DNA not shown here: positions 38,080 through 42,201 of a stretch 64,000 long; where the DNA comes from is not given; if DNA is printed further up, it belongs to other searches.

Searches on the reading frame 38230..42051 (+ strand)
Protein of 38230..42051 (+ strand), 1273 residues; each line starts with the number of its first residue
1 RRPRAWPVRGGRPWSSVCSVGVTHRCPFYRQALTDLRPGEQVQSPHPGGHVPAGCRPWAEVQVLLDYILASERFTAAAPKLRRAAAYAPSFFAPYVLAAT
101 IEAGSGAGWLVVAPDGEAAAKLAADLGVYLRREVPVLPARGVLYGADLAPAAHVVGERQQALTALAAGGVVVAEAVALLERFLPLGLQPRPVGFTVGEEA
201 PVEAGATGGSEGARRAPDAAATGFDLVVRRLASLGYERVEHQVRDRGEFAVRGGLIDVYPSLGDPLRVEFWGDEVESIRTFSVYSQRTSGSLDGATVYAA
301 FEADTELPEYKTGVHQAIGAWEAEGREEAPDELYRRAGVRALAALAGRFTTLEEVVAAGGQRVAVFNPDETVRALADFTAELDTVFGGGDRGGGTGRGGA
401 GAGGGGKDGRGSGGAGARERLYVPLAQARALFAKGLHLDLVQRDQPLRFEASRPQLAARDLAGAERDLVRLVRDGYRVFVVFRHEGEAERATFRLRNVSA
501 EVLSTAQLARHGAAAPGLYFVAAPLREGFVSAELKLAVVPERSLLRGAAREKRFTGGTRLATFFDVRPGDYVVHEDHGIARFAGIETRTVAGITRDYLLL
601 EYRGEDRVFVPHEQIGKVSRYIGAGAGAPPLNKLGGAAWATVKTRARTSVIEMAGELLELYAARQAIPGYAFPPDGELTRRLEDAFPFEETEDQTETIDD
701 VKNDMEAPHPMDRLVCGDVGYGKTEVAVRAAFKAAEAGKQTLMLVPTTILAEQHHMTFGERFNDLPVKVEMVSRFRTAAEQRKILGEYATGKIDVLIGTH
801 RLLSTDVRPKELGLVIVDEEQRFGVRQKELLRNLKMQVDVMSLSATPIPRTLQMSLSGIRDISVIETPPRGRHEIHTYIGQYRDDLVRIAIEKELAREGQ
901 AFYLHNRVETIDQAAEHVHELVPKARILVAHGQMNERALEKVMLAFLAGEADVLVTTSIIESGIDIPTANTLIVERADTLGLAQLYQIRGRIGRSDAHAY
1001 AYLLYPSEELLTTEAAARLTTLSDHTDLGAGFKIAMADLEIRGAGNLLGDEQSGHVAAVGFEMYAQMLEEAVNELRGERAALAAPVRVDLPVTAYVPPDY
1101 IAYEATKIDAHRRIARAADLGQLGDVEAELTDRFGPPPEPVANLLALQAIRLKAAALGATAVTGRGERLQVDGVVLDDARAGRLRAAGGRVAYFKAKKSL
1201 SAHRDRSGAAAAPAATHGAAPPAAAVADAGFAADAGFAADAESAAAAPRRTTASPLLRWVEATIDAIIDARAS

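Call 81: search_protein_families(library=pfam, proteins=[window:38230-42051:+], max_evalue=0.001)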
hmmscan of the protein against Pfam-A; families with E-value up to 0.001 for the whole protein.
window:38230-42051:+ (1273 aa): 7 families
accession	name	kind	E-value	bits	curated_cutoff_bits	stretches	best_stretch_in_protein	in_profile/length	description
PF00270.35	DEAD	-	1e-23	84.3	26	1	691-853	1-165/167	DEAD/DEAH box helicase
PF02559.22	CarD_TRCF_RID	-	5.5e-21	74.8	23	1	567-622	2-57/57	CarD-like/TRCF RID domain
PF00271.37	Helicase_C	-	6.5e-20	71.9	23.5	1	891-995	10-109/110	Helicase conserved C-terminal domain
PF03461.20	TRCF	-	4.7e-19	69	25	1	1090-1171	1-82/95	TRCF domain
PF17757.6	UvrB_inter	-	7.5e-19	68.1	22.9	1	226-300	13-88/91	UvrB interaction domain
PF04851.21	ResIII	-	8.2e-08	32.8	22.5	1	691-847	5-162/164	Type III restriction enzyme, res subunit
PF22590.2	Cas3-like_C_2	-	0.00012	22.8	27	1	900-995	4-104/106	CRISPR-associated nuclease/helicase Cas3, C-terminal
